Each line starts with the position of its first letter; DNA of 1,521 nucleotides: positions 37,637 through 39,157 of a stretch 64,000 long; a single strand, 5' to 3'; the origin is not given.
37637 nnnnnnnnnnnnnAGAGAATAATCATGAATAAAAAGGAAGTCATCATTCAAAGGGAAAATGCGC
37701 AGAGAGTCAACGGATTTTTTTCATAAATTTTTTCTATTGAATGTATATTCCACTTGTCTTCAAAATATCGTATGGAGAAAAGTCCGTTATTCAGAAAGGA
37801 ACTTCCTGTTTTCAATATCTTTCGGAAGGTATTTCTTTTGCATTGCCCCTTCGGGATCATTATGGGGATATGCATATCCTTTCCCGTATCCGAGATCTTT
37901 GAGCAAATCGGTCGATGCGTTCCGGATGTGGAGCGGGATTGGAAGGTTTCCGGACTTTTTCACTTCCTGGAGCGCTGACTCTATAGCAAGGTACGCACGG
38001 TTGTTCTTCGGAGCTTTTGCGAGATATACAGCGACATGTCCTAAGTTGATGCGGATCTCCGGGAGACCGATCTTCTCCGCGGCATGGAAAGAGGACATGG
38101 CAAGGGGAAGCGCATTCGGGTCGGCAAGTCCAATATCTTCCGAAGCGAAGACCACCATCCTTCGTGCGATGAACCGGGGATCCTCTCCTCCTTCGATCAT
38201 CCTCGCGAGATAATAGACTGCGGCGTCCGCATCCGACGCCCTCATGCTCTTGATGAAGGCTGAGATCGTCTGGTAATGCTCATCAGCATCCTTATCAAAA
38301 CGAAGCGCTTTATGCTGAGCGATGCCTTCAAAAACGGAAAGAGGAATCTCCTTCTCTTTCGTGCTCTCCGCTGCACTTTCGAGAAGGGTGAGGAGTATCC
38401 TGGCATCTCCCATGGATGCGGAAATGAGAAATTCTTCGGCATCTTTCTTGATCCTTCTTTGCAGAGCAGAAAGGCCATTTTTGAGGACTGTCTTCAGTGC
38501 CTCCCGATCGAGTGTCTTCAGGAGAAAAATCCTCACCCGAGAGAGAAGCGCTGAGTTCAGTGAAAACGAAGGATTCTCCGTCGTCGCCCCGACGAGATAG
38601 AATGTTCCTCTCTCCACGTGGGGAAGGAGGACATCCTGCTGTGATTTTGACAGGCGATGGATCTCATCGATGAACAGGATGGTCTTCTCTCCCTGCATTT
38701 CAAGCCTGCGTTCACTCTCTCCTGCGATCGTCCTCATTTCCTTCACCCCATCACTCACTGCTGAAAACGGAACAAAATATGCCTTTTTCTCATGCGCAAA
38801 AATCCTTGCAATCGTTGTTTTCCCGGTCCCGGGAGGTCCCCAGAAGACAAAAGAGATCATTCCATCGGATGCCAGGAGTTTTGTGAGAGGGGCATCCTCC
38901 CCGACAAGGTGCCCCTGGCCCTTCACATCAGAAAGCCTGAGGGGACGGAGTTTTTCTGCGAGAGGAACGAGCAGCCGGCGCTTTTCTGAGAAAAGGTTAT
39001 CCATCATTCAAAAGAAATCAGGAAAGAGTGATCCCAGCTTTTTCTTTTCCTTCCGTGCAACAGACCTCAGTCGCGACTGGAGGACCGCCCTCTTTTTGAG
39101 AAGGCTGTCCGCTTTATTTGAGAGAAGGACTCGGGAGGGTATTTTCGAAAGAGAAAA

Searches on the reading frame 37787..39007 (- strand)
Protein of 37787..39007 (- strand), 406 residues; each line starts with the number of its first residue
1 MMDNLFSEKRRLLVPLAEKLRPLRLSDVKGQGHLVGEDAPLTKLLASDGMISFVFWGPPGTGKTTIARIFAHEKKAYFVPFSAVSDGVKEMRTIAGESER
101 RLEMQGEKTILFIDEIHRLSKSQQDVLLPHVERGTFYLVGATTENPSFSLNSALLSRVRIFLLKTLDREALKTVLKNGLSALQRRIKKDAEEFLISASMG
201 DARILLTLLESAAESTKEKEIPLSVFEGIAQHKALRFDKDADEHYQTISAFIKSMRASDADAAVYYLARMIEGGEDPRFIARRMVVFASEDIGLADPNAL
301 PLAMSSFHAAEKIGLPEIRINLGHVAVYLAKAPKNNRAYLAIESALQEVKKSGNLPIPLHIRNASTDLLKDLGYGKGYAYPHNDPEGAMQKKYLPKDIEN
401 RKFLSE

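Call 14: search_protein_families(library=pfam, proteins=[window:37787-39007:-], max_evalue=0.001)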
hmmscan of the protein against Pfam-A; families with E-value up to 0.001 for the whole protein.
window:37787-39007:- (406 aa): 13 families
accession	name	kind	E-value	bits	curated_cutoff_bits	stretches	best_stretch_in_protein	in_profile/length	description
PF12002.13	MgsA_C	-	9.6e-61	205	27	1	258-404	2-148/167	MgsA AAA+ ATPase C terminal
PF16193.11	AAA_assoc_2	-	1.4e-21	77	34.3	1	185-256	6-81/81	AAA C-terminal domain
PF00004.35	AAA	-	9.6e-16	58.9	21.2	1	54-162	2-127/131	ATPase family associated with various cellular activities (AAA)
PF05496.18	RuvB_N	-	9.8e-12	45.3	27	1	51-134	34-111/159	Holliday junction DNA helicase RuvB P-loop domain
PF07728.20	AAA_5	-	2.8e-07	31.1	22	1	54-161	3-118/139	AAA domain (dynein-related subfamily)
PF00158.32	Sigma54_activat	-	2.2e-06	27.9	20.2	1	105-145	91-131/168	Sigma-54 interaction domain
PF13173.12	AAA_14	-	1.1e-05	25.9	27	1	55-165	7-122/129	AAA domain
PF13191.12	AAA_16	-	0.00012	23.1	32.6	0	54-79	28-56/167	AAA ATPase domain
PF14532.12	Sigma54_activ_2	-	0.00013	22.6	25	1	56-133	27-95/138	Sigma-54 interaction domain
PF13401.12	AAA_22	-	0.00022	22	27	0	54-125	9-84/130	AAA domain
PF01695.23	IstB_IS21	-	0.00044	20.3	24.1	1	53-123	95-169/238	IstB-like ATP binding protein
PF01078.27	Mg_chelatase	-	0.00062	19.7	20.3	0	40-69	12-41/207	Magnesium chelatase, subunit ChlI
PF13238.12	AAA_18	-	0.00089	20.2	29.4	0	57-120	5-67/128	AAA domain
